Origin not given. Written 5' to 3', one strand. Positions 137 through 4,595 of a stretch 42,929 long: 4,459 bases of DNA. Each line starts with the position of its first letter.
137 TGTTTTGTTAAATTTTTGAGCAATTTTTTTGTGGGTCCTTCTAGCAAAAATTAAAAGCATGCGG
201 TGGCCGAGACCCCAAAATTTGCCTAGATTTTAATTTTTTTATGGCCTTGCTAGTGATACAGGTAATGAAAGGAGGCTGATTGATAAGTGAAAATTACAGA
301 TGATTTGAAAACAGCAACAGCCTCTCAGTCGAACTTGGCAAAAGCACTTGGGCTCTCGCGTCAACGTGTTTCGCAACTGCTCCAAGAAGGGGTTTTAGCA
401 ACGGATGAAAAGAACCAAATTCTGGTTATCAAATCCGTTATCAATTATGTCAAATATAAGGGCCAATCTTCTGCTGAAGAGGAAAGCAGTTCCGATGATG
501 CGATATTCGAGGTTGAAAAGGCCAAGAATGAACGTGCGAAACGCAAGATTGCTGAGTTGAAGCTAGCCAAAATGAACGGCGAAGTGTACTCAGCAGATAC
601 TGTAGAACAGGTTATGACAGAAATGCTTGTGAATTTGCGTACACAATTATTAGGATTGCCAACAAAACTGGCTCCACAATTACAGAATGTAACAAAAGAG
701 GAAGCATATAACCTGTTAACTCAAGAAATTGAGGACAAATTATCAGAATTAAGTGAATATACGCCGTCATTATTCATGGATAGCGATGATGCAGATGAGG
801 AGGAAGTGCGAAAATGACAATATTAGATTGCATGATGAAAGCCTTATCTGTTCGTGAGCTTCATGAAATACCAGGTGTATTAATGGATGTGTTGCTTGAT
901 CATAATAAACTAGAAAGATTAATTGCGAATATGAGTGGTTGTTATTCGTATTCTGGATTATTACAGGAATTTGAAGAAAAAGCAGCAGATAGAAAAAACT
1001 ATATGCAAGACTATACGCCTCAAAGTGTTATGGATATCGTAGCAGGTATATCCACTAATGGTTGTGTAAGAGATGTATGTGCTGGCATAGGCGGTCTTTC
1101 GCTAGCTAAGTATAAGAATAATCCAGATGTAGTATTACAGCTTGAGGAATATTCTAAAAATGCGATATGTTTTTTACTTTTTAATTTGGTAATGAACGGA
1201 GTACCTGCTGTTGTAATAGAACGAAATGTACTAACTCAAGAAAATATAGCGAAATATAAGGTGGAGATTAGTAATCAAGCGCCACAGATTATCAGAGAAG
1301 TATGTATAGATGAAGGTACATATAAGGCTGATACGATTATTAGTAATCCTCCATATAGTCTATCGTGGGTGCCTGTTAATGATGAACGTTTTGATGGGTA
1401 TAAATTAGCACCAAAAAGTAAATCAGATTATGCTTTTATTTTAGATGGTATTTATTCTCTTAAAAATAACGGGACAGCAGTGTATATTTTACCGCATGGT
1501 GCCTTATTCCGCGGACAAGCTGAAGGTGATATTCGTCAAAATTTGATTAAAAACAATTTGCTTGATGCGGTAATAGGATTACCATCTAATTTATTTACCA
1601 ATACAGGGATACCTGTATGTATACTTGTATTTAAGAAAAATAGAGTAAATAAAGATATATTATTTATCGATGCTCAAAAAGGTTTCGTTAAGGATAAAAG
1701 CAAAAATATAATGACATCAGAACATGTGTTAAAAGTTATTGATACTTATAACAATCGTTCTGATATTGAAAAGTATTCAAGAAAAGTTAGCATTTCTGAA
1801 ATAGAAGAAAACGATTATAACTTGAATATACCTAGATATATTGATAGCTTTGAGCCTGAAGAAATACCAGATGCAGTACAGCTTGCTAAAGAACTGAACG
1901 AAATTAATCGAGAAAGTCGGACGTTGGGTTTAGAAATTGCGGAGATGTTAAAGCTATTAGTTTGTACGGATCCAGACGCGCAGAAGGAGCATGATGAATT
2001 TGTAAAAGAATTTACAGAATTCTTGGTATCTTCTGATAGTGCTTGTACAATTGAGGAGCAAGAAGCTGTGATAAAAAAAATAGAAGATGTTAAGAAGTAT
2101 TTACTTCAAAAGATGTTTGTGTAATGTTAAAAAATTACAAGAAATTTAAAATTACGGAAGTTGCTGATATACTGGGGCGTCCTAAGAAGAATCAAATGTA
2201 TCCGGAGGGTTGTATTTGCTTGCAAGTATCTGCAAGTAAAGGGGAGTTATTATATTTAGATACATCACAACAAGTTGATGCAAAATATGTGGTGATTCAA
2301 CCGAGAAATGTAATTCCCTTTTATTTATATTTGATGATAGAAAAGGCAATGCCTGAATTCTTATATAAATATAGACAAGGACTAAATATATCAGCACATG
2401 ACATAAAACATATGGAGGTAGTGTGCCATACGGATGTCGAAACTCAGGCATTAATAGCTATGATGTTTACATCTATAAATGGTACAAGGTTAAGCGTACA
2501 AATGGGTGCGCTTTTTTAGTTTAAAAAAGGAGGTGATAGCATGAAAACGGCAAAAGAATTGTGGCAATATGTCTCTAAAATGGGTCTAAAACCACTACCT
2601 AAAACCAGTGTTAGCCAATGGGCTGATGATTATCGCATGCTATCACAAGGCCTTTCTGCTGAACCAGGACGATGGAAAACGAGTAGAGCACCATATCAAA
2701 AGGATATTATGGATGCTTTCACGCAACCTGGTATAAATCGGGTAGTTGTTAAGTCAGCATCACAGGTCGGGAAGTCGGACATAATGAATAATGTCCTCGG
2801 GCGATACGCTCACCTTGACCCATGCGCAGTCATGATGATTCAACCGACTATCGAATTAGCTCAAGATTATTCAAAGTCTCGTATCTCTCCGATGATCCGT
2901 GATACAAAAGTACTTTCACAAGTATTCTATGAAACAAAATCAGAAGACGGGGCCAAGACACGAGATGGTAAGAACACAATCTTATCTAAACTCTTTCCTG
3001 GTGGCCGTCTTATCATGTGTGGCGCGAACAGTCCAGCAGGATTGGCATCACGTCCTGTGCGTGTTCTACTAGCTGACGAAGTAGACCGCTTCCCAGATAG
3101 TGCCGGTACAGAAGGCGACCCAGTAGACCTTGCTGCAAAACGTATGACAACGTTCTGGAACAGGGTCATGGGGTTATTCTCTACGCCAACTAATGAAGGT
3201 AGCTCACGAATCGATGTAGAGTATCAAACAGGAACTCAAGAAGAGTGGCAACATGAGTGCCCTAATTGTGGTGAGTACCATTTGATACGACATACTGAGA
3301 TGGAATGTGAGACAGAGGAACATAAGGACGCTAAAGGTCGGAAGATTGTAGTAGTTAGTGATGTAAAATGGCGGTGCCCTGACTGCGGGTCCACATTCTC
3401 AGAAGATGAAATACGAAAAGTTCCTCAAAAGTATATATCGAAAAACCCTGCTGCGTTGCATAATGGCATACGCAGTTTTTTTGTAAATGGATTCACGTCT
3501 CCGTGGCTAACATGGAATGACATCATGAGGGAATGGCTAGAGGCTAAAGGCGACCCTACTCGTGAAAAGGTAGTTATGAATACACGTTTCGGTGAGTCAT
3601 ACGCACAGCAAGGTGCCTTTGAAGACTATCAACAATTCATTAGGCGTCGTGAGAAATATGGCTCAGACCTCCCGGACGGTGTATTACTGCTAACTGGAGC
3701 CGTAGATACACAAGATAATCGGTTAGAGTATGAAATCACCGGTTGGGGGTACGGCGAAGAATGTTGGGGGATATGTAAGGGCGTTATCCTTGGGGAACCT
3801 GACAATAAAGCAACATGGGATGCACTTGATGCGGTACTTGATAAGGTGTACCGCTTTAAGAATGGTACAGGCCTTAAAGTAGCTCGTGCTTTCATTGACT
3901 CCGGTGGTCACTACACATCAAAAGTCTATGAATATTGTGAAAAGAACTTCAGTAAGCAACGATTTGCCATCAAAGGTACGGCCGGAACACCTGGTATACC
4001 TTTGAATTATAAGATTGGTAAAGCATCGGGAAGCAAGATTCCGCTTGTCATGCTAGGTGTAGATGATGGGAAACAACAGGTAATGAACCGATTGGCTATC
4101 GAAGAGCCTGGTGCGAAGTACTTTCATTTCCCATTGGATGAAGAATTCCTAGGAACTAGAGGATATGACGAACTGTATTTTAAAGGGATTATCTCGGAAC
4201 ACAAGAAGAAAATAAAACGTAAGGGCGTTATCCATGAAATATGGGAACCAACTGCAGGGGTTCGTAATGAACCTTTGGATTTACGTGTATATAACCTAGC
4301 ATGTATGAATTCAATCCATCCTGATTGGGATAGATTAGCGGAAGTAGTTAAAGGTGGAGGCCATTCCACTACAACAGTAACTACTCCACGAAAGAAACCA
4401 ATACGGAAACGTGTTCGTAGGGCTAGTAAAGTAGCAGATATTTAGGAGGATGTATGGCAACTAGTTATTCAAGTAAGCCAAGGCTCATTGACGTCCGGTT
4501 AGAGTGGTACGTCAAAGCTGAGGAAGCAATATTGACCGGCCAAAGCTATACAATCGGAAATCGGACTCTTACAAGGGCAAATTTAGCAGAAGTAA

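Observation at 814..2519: Orphan type I-like methylation module (HsdM-like MTase plus half-size HsdS-like TRD protein) inserted between the terminase small and large subunit genes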

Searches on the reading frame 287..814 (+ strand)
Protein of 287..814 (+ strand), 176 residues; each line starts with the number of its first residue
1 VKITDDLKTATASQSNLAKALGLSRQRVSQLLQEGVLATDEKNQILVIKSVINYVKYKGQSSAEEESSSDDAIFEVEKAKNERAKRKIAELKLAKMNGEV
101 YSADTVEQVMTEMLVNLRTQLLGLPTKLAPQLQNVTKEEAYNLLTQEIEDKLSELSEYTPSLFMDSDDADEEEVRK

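Call 3: search_protein_families(library=pfam, proteins=[window:287-814:+], max_evalue=1)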
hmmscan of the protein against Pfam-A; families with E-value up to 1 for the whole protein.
window:287-814:+ (176 aa): 12 families
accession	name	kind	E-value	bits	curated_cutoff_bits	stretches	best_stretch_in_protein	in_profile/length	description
PF15943.11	YdaS_toxin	-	0.00078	19.7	30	1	13-33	10-30/65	Bacterial toxin YdaS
PF04545.22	Sigma70_r4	-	0.0028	17.6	24.1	1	13-35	22-44/50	Sigma-70, region 4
PF07278.17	DUF1441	-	0.0049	17.2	35.1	1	15-130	4-118/147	Protein of unknown function (DUF1441)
PF12802.13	MarR_2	-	0.014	16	27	1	12-34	21-43/61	MarR family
PF13412.12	HTH_24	-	0.02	14.9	21.9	1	8-33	14-39/48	Winged helix-turn-helix DNA-binding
PF16509.11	KORA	-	0.025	15.2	26.7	1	12-42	31-61/84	TrfB plasmid transcriptional repressor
PF13545.12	HTH_Crp_2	-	0.041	14.3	27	1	12-34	23-45/70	Crp-like helix-turn-helix domain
PF01381.28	HTH_3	-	0.051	14.1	23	1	13-32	11-30/55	Helix-turn-helix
PF21531.3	Rv2175c_wHTH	-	0.069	13.6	27.1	1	15-37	19-41/57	DNA-binding protein Rv2175c, wHTH domain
PF12728.13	HTH_17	-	0.1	13.3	27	1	17-50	7-41/51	Helix-turn-helix domain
PF13730.12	HTH_36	-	0.16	12.2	25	1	10-33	24-47/55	Helix-turn-helix domain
PF00233.25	PDEase_I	-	0.17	12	24.8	1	14-76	87-136/238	3'5'-cyclic nucleotide phosphodiesterase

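Call 4: search_protein_families(library=phrogs, proteins=[window:287-814:+], max_evalue=0.1)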
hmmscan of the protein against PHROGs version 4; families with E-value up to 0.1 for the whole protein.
window:287-814:+ (176 aa): 18 families
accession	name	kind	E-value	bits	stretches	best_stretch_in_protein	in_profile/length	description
phrog_57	-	head and packaging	8.4e-34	118.1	1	8-173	9-187/199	terminase small subunit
phrog_141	-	head and packaging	4.3e-08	33.8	1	11-173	15-175/183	terminase small subunit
phrog_686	-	DNA, RNA and nucleotide metabolism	0.0021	19.3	1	13-35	50-72/76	HTH DNA binding protein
phrog_7168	-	DNA, RNA and nucleotide metabolism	0.0032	17.9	1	26-158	109-231/284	homing endonuclease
phrog_409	-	transcription regulation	0.0047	18.5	1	1-37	15-50/127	transcriptional regulator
phrog_2514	-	DNA, RNA and nucleotide metabolism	0.0055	17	1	24-118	78-175/270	DnaD-like helicase loader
phrog_27581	-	unknown function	0.0072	17.1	1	24-74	98-159/216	-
phrog_2339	-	DNA, RNA and nucleotide metabolism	0.0073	17.3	1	3-36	30-63/98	HTH DNA binding protein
phrog_1373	-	transcription regulation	0.017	16.1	1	13-91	78-152/166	transcriptional regulator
phrog_638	-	transcription regulation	0.02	15.8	0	8-42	12-48/145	transcriptional regulator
phrog_1337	-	DNA, RNA and nucleotide metabolism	0.021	15.1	1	2-101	18-113/316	DNA binding protein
phrog_7061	-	DNA, RNA and nucleotide metabolism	0.022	16.3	1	8-33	41-66/70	HTH DNA binding protein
phrog_678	-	DNA, RNA and nucleotide metabolism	0.034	14.7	1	10-139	84-192/346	replication initiation O-like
phrog_8245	-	moron, auxiliary metabolic gene and host takeover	0.035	15.3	1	2-34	96-128/129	HicB-like antitoxin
phrog_30728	-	unknown function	0.053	15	0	56-114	20-73/108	-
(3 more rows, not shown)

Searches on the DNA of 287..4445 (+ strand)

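Call 6: search_dna_similar(query=window:287-4445:+, collection=phages, mode=near, max_rows=30)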
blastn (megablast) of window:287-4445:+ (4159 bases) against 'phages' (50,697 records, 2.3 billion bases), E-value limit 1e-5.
No match.
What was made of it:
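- Tried and rejected: Megablast of the terS-terL region against GenBank phages found no match (call 6).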
